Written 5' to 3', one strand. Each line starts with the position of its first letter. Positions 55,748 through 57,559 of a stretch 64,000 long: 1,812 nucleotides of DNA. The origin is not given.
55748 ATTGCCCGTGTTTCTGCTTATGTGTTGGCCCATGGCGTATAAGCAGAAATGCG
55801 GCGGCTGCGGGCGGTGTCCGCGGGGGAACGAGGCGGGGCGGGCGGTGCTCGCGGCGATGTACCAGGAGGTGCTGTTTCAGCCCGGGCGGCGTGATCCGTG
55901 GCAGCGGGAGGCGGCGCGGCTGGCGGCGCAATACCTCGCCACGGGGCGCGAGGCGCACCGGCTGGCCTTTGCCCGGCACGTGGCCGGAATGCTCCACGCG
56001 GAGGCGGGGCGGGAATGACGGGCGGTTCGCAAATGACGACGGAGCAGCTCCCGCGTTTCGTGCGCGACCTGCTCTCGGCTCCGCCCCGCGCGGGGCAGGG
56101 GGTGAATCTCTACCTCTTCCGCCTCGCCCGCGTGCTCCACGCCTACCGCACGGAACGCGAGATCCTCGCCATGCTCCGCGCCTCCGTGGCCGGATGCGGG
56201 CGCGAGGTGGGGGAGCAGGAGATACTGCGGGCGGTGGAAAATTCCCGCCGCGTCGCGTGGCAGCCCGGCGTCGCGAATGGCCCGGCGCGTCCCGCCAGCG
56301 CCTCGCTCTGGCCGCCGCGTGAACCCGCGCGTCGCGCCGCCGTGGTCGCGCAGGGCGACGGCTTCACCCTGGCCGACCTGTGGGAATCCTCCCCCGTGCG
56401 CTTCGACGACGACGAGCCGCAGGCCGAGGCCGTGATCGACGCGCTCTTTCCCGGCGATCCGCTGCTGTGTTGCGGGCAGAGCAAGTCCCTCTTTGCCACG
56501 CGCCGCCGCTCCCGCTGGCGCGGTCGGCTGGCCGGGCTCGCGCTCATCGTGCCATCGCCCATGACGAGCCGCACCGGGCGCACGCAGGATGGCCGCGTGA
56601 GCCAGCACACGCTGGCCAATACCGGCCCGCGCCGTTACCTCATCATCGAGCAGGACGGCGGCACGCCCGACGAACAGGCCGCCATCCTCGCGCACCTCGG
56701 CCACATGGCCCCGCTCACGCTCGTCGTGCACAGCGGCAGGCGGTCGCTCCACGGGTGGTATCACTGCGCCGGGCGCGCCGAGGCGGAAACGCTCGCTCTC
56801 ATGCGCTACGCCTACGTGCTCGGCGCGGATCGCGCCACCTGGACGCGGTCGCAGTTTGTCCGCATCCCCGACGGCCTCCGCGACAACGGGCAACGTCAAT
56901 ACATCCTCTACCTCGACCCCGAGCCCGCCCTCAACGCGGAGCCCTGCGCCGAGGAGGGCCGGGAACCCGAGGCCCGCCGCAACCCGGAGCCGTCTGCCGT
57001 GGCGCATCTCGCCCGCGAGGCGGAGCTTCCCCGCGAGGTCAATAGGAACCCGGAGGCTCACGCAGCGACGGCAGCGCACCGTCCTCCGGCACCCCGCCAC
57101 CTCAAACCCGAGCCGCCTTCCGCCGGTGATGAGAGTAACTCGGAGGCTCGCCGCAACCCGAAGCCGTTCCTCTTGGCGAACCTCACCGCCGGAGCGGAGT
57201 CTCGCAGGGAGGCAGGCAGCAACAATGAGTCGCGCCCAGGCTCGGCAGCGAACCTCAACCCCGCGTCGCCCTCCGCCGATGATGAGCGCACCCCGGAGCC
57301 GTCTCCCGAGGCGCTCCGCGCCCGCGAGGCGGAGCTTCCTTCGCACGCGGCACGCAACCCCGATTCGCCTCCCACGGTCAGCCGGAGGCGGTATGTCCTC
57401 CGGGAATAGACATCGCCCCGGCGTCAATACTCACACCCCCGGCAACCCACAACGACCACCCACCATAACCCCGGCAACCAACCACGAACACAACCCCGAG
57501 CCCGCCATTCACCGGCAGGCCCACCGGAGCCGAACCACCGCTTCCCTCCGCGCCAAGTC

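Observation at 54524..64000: A defence and replication island follows the fructose locus. It may hold an undescribed defence system.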

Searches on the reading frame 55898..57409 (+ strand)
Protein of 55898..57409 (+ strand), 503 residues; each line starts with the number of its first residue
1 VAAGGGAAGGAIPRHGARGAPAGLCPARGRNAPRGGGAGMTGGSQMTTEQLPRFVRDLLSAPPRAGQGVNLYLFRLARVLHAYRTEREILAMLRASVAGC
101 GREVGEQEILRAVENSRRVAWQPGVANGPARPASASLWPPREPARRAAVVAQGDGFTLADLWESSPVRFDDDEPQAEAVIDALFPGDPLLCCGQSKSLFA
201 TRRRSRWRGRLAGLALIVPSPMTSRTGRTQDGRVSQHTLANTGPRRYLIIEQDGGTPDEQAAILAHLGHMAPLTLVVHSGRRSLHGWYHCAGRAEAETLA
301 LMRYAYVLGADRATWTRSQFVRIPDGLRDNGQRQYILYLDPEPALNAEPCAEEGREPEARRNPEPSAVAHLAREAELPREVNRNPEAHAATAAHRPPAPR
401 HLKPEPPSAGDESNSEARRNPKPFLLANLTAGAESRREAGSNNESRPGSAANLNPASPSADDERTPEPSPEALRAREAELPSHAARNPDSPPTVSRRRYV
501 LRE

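Call 3: search_protein_families(library=pfam, proteins=[window:55898-57409:+], max_evalue=0.01)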
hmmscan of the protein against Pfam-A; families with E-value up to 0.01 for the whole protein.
window:55898-57409:+ (503 aa): 0 families

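Call 9: search_protein_families(library=padloc, proteins=[window:55898-57409:+], max_evalue=0.01)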
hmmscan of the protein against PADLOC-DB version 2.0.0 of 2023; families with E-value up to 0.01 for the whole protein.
window:55898-57409:+ (503 aa): 0 families

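Call 10: search_protein_families(library=ncbifam, proteins=[window:55898-57409:+], max_evalue=0.01)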
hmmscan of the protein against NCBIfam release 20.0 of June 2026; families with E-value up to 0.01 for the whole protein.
window:55898-57409:+ (503 aa): 0 families

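Call 11: search_protein_families(library=phrogs, proteins=[window:55898-57409:+], max_evalue=0.01)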
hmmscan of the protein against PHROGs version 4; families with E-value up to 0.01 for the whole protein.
window:55898-57409:+ (503 aa): 0 families

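Call 35: find_related_loci(query=window:56015-57409:+, collection=viral_contigs, flank=10000)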
Query window:56015-57409:+ (464 aa) in viral_contigs; peptide patterns used: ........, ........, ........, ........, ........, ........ (x = any residue, [..] = any of these).
11 stretches matched a pattern, but none encodes a relative of the query by tblastn (E <= 1e-3).

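Call 36: find_homologous_proteins(query=window:56015-57409:+, max_evalue=0.001)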
Query window:56015-57409:+ (464 aa): 830 proteins with E <= 0.001 among 8000 candidates; the best 120 are listed.
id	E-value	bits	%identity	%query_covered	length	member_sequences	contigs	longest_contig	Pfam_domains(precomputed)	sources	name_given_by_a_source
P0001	0.0e+0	1018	100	99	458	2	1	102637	-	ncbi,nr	ncbi:MAG: hypothetical protein J0I10_14995 [Verrucomicrobia bacterium]|nr:hypothetical protein [Verr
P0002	2.9e-267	905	76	99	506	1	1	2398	-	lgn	-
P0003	3.6e-241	819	73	100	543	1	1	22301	-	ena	-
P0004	2.0e-238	810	80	100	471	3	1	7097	-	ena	-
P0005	5.7e-165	568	74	78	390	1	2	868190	-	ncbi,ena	-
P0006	5.9e-142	492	75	64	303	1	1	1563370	-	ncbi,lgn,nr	ncbi:hypothetical protein DB345_17860 [Spartobacteria bacterium LR76]|nr:hypothetical protein DB345_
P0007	3.5e-135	470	72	64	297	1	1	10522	-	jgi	-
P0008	1.2e-119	418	65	63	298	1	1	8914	-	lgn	-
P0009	3.0e-118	414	64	63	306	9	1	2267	-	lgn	-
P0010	1.2e-116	409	64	63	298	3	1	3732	-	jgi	jgi:hypothetical protein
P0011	2.9e-116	407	64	63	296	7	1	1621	-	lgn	-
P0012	5.5e-115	403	62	64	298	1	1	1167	-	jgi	jgi:hypothetical protein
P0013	7.0e-115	403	62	63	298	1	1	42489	-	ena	-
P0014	1.5e-113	398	60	64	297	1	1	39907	-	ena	-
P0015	1.5e-113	398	62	63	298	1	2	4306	-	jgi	jgi:hypothetical protein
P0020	2.5e-112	394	62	63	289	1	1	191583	-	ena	-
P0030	3.0e-110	388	60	63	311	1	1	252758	-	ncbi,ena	-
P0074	1.2e-103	366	57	66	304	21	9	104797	-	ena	-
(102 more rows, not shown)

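Call 37: find_encoding_contigs(protein=P0006, flank=10000, max_places=2)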
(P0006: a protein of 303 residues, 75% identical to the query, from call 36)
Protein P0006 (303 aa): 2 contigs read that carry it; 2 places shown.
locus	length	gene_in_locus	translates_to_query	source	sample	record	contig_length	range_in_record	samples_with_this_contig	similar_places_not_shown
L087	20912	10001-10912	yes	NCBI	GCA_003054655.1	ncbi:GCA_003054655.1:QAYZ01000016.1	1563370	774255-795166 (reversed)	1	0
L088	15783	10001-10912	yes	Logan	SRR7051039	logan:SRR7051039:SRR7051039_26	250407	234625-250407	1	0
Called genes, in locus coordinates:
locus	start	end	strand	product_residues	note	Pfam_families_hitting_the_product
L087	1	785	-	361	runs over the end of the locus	-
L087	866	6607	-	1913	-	PF00801:PKD (faint), PF05345:He_PIG, PF22352:K319L-like_PKD (faint), PF13385:Laminin_G_3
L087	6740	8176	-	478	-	PF13347:MFS_2, PF07690:MFS_1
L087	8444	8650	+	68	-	PF09954:DUF2188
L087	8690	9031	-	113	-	-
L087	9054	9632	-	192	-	-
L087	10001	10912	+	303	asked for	-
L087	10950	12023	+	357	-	PF13481:AAA_25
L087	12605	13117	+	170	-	PF16105:DUF4823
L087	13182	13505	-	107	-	-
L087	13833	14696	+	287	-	PF08378:NERD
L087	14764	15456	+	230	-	-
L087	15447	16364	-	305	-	PF13276:HTH_21, PF00665:rve, PF13683:rve_3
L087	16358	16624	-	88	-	PF01527:HTH_Tnp_1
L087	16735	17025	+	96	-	PF13391:HNH_2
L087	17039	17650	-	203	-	PF14337:Abi_alpha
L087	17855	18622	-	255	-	PF12873:DUF3825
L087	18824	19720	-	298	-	PF00126:HTH_1, PF03466:LysR_substrate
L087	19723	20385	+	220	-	-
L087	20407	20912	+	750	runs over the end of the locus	PF00141:peroxidase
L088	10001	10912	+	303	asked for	-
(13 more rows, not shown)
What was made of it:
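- LR76 has an IS3 insertion in EVE-HNH (call 37).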

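Call 38: find_encoding_contigs(protein=P0005, flank=10000, max_places=2)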
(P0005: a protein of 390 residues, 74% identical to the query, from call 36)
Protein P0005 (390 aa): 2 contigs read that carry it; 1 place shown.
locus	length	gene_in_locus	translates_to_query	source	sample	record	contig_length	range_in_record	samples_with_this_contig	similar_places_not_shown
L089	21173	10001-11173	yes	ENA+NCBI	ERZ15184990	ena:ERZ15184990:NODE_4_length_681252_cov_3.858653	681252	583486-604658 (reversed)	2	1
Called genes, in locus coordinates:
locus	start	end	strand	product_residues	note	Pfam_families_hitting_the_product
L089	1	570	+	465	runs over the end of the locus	PF04966:OprB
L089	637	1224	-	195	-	-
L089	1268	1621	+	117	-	PF09954:DUF2188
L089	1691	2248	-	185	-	-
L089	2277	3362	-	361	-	-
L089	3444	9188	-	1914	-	PF00801:PKD (faint), PF05345:He_PIG, PF22352:K319L-like_PKD (faint), PF24517:CBM96 (faint), PF13385:Laminin_G_3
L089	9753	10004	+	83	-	-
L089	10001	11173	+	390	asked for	-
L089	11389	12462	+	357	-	PF13481:AAA_25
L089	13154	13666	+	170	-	PF16105:DUF4823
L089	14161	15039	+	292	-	PF08378:NERD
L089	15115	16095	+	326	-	PF13391:HNH_2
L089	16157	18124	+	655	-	PF02463:SMC_N (weak), PF13175:AAA_15 (faint), PF13304:AAA_21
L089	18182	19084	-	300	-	PF00126:HTH_1, PF03466:LysR_substrate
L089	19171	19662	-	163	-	-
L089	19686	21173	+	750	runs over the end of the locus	PF00141:peroxidase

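Call 39: find_encoding_contigs(protein=P0030, flank=10000, max_places=2)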
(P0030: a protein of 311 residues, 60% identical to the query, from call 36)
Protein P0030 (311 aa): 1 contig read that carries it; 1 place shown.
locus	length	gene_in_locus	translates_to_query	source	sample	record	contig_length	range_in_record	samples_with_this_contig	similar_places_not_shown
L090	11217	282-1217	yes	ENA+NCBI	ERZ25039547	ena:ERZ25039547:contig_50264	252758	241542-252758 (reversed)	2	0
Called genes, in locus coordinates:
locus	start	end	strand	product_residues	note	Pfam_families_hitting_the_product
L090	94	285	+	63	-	-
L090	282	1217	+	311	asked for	-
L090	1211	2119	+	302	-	PF12307:DUF3631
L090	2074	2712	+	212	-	-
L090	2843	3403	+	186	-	-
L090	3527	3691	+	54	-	-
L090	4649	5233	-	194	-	-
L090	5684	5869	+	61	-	-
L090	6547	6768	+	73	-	-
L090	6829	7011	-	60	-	-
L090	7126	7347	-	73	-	-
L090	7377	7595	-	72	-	PF00719:Pyrophosphatase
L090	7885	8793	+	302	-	PF05235:CHAD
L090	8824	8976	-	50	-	-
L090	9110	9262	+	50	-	-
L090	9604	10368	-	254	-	PF00106:adh_short, PF08659:KR, PF23441:SDR (weak), PF13561:adh_short_C2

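Call 41: find_encoding_contigs(protein=P0020, flank=10000, max_places=1)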
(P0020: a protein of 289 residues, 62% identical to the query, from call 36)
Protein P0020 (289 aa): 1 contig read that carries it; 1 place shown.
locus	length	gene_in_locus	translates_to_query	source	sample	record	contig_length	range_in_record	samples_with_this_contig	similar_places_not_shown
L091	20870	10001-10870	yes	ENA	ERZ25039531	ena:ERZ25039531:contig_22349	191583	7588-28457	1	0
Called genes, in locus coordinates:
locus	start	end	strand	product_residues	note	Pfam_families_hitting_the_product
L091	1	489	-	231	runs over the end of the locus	PF03976:PPK2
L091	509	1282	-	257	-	PF03976:PPK2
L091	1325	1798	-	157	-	PF09996:DUF2237 (faint)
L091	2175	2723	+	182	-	-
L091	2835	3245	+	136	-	-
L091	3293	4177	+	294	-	PF00248:Aldo_ket_red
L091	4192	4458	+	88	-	PF00248:Aldo_ket_red (weak)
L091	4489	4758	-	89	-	-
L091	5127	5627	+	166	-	PF01548:DEDD_Tnp_IS110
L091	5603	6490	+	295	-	PF02371:Transposase_20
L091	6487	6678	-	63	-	-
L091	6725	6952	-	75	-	-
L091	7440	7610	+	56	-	-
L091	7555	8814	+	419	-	PF00589:Phage_integrase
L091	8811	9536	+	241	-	-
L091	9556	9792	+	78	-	-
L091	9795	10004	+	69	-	-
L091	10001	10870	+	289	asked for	-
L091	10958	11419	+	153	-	-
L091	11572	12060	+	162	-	PF12307:DUF3631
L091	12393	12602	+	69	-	-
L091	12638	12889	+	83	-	-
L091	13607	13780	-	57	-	-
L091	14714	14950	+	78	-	-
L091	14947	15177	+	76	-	PF08305:NPCBM (weak)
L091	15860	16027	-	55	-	-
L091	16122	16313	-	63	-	-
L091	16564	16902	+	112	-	-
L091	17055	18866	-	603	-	PF00664:ABC_membrane, PF00005:ABC_tran, PF02463:SMC_N (faint)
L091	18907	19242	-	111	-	-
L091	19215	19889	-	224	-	PF00535:Glycos_transf_2, PF10111:Glyco_tranf_2_2, PF13641:Glyco_tranf_2_3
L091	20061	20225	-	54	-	-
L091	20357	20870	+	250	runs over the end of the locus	PF14023:Bestrophin-like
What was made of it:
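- L091 has an integrase four genes upstream of its primase (call 41).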

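Call 42: find_encoding_contigs(protein=P0074, flank=10000, max_places=3)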
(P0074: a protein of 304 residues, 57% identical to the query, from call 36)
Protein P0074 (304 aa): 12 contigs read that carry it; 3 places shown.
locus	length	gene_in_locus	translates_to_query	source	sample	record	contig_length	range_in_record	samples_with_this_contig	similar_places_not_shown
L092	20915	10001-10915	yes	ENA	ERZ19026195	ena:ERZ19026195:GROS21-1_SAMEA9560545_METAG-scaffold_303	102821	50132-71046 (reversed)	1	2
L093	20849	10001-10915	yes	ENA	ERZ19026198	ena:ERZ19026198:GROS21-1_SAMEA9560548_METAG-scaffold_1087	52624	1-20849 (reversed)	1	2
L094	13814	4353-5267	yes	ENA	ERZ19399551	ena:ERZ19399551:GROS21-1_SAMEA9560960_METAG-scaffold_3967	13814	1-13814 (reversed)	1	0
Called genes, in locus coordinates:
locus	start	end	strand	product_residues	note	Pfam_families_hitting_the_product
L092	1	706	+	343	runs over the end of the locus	PF03446:NAD_binding_2, PF03807:F420_oxidored (weak), PF00393:6PGD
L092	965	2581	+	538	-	PF00342:PGI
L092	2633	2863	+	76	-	PF02416:TatA_B_E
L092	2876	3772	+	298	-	PF03372:Exo_endo_phos, PF19580:Exo_endo_phos_3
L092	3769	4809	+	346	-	PF00578:AhpC-TSA (weak), PF13905:Thioredoxin_8 (weak)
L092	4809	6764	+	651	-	PF00501:AMP-binding, PF23562:AMP-binding_C_3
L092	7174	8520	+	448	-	-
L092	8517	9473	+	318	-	-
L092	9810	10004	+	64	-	-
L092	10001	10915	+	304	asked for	-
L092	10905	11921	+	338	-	PF13481:AAA_25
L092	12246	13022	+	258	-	-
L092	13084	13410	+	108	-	PF04355:BamE (weak)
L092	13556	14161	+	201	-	-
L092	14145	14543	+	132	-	-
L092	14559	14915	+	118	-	-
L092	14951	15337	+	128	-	-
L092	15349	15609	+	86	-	-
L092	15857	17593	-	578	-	PF13250:SNIPE, PF10544:T5orf172, PF13455:MUG113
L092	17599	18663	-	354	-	-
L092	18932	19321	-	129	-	-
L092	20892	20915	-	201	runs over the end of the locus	PF00160:Pro_isomerase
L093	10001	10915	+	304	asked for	-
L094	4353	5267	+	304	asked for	-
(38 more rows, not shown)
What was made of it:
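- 55767..56018 (+): 83-aa ORF whose end overlaps the primase start. A small ORF precedes the primase in the relatives too. A 63-69-aa ORF sits in the same position in L090, L091 and L092 (calls 39, 41, 42).
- On Integrative genomic island / mobile element: Complete relatives do have one (calls 41, 42).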

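Call 47: search_protein_families(library=padloc, proteins=[L089:16157-18124:+, L087:17039-17650:-, L087:17855-18622:-, L087:19723-20385:+, L089:19171-19662:-, L087:9054-9632:-, L087:8690-9031:-, L089:637-1224:-, L089:1691-2248:-, L089:2277-3362:-], max_evalue=0.001)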
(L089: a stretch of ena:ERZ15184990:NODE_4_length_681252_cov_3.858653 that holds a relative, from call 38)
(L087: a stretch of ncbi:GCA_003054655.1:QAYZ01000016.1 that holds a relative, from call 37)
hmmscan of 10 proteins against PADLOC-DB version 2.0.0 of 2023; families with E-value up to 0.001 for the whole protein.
L089:16157-18124:+ (655 aa): 77 families (the best 25 are shown)
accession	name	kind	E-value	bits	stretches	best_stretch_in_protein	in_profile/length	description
PDLC02914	ATPase-Toprim_I-B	-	2.4e-17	61.3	1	293-433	177-305/443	-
PDLC02980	AriA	-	4.5e-17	61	1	175-374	137-303/304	-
PDLC02981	AriAB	-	1.2e-15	55.3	1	294-521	303-531/694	-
PDLC00303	PtuA1|PtuA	-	9.3e-15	52.6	2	294-418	209-330/386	AAA ATPase domain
PDLC04135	mad3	-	1.6e-13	49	2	297-377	260-331/374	mads_3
PDLC00273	PtuA1|PtuA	-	2.1e-11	41.5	1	293-417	195-315/375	AAA ATPase domain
PDLC02335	AbiLi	-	4.8e-11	40.3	1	9-393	78-251/326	AbiLi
PDLC02979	AriA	-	1.5e-10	39.4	1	285-372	288-371/373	-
PDLC00309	PtuA1|PtuA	-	2.7e-10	37.8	1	318-388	259-326/413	AAA ATPase domain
PDLC00293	PtuA1|PtuA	-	5.6e-10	36.8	1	283-428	299-438/527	AAA ATPase domain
PDLC00290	PtuA1|PtuA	-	1.6e-09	35.6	1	330-396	272-335/414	AAA ATPase domain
PDLC00268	PtuA1|PtuA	-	1.8e-09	35.5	1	11-80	29-98/411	AAA ATPase domain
PDLC00271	PtuA1|PtuA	-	1.9e-09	35.6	1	294-391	240-338/421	AAA ATPase domain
PDLC04734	PDC-M62A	-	2.9e-09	34.5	1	297-390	382-479/597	-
PDLC04164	AriA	-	5e-09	34.1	1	7-46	27-66/253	-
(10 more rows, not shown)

L087:17039-17650:- (203 aa): 3 families
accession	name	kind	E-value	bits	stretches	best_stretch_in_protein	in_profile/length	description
PDLC05024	PDC-S47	-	2.3e-37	126.9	1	3-200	66-262/265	-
PDLC05025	PDC-S47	-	2.3e-20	71.5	1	4-199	70-261/263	-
PDLC05026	PDC-S47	-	4.9e-16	57.1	1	4-199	61-254/257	-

L087:17855-18622:- (255 aa): 0 families

L087:19723-20385:+ (220 aa): 0 families

L089:19171-19662:- (163 aa): 0 families

L087:9054-9632:- (192 aa): 0 families

L087:8690-9031:- (113 aa): 0 families

L089:637-1224:- (195 aa): 0 families

L089:1691-2248:- (185 aa): 0 families

L089:2277-3362:- (361 aa): 0 families
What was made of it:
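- LR76 has PDC-S47/Abi_alpha (2.3e-37) plus DUF3825, with an IS3 element inserted in EVE-HNH (calls 37, 47). Each of the three genomes carries a different defence-type cassette at the same point (call 47).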

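Call 83: search_protein_families(library=phrogs, proteins=[L092:8517-9473:+, L092:9810-10004:+, L092:12246-13022:+, L092:13084-13410:+, L092:13556-14161:+, L092:14145-14543:+, L092:14559-14915:+, L092:14951-15337:+, L092:17599-18663:-, L092:18932-19321:-], max_evalue=0.01)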
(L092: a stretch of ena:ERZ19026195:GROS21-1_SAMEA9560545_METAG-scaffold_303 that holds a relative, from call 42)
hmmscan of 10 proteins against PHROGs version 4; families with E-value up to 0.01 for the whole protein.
L092:8517-9473:+ (318 aa): 0 families

L092:9810-10004:+ (64 aa): 0 families

L092:12246-13022:+ (258 aa): 0 families

L092:13084-13410:+ (108 aa): 3 families
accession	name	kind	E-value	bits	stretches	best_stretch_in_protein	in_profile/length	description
phrog_3135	-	unknown function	3.7e-08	34.7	1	7-87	5-101/114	-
phrog_18614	-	unknown function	6.6e-05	23.9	1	14-48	19-59/129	-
phrog_7537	-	unknown function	0.0075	16.7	1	24-67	50-93/259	-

L092:13556-14161:+ (201 aa): 0 families

L092:14145-14543:+ (132 aa): 0 families

L092:14559-14915:+ (118 aa): 0 families

L092:14951-15337:+ (128 aa): 0 families

L092:17599-18663:- (354 aa): 1 family
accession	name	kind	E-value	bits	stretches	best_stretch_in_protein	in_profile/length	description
phrog_38135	-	unknown function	4.3e-30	105.9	1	94-304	216-433/441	-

L092:18932-19321:- (129 aa): 0 families
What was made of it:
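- On Phage satellite (PICI-like): No PHROG structural or packaging hits in the window genes or in the cargo of the complete relative L092 (calls 11, 83).
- Closest known: IncQ. Different: No packaging or capsid-redirecting genes were recognised (call 83).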
